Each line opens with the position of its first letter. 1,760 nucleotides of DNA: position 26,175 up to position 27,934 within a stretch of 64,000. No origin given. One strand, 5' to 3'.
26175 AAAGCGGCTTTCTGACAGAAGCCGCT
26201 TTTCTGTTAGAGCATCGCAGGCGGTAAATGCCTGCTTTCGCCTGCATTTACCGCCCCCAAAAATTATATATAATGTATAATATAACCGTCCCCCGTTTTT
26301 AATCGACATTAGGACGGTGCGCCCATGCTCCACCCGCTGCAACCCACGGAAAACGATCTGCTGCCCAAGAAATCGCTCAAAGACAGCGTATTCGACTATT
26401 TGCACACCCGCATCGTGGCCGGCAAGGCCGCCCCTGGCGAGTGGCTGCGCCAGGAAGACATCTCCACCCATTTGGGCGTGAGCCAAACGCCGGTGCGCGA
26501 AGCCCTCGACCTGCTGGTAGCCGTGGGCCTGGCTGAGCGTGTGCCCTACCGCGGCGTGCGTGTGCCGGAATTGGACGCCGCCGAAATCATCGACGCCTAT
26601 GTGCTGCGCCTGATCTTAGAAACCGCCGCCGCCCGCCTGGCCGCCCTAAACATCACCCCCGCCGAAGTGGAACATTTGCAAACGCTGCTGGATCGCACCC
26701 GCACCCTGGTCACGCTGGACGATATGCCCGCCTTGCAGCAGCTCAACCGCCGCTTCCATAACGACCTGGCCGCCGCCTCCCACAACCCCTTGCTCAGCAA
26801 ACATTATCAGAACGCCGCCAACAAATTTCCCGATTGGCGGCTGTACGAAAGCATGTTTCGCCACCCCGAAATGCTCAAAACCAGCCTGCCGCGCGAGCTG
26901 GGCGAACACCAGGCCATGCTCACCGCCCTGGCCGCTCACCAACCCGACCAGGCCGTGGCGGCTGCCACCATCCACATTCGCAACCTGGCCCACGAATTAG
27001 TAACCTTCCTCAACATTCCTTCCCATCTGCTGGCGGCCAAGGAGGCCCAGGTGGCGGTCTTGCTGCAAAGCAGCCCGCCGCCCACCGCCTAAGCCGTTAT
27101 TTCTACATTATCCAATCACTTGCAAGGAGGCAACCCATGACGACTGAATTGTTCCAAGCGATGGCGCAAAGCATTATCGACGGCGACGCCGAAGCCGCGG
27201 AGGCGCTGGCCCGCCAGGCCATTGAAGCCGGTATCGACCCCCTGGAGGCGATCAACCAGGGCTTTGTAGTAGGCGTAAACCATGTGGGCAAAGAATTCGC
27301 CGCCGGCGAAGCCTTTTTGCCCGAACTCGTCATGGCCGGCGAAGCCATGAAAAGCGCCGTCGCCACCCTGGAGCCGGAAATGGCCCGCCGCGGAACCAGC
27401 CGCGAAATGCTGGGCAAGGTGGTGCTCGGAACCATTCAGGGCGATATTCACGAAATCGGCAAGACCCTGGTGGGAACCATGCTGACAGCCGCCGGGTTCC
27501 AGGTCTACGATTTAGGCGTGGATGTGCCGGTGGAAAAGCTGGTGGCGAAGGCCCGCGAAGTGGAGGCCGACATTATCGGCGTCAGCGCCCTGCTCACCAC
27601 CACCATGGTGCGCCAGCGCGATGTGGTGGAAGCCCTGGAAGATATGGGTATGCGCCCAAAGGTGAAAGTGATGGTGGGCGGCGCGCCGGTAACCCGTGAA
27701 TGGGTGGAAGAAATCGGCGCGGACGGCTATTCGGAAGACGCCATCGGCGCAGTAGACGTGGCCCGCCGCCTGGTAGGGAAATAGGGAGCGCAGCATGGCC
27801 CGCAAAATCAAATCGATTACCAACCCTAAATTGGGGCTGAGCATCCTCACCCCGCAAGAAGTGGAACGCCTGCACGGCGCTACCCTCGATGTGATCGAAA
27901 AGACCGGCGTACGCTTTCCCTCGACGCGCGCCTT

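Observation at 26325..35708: Corrinoid demethylation operon with three divergent non-Pyl MttB paralogues interleaved with two peptidases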

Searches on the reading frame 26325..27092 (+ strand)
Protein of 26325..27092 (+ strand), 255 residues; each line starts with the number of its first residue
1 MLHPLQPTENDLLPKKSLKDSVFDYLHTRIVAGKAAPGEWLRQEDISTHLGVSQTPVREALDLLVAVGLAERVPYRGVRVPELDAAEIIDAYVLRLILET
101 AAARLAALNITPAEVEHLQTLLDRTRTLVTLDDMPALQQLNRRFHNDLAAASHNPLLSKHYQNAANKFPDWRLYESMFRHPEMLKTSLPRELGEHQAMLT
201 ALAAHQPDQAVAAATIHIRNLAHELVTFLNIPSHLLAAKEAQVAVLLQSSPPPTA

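Call 3: search_protein_families(library=pfam, proteins=[window:26325-27092:+])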
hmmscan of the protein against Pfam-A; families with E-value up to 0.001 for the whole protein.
window:26325-27092:+ (255 aa): 2 families
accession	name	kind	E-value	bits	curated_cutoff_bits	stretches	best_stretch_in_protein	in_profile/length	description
PF07729.17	FCD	-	1.1e-22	81.2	24.3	1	90-219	1-124/125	FCD domain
PF00392.27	GntR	-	3.4e-14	52.7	27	1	19-80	2-64/64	Bacterial regulatory proteins, gntR family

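Call 15: search_protein_families(library=ncbifam, proteins=[window:26325-27092:+], max_evalue=0.00001)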
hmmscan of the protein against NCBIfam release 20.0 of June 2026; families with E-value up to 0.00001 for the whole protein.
window:26325-27092:+ (255 aa): 9 families
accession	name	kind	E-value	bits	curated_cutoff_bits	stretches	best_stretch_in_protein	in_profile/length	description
TIGR03338.1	phnR_burk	equivalog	3e-30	105.4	271.5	1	11-219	5-207/212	phosphonate utilization associated transcriptional regulator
NF008504.0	PRK11414.1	equivalog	1.1e-16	61.2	225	1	17-159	11-153/221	GntR family transcriptional regulator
NF003011.0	PRK03837.1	subfamily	5.7e-15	55.6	260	1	93-220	109-228/241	transcriptional regulator NanR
NF007741.0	PRK10421.1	equivalog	1.3e-12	47.7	311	1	92-224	102-232/262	transcriptional regulator LldR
NF007442.0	PRK09990.1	equivalog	4.9e-10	39.3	301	1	17-229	10-239/256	transcriptional regulator GlcC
NF008576.0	PRK11534.1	equivalog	2.5e-08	33.9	218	1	22-140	12-127/225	DNA-binding transcriptional regulator CsiR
NF007588.0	PRK10225.1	equivalog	2.7e-07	30.1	442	0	28-231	20-237/257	Uxu operon transcriptional regulator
NF007001.0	PRK09464.1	equivalog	2e-06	27.6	330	0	16-219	9-226/254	pyruvate dehydrogenase complex transcriptional repressor PdhR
NF008273.0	PRK11050.1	equivalog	3.3e-06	26.8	153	1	39-79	53-93/156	manganese-binding transcriptional regulator MntR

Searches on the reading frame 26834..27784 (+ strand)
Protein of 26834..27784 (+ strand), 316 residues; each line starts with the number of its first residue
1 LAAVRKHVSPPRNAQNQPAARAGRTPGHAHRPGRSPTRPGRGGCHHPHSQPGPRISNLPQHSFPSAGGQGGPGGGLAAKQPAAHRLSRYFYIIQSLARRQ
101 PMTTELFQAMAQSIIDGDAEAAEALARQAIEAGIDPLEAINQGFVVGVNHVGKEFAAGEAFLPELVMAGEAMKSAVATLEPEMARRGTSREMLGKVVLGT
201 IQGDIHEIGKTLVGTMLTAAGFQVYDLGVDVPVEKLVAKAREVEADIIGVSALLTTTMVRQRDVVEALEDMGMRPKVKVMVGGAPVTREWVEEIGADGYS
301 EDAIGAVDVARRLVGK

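Call 3: search_protein_families(library=pfam, proteins=[window:26834-27784:+])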
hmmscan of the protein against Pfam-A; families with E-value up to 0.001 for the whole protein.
window:26834-27784:+ (316 aa): 2 families
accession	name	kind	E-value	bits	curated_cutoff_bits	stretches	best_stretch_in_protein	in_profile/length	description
PF02310.24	B12-binding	-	3.7e-28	98.2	32.1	1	194-307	1-120/121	B12 binding domain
PF02607.22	B12-binding_2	-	4.1e-21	75.4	23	1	107-180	2-74/74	B12 binding domain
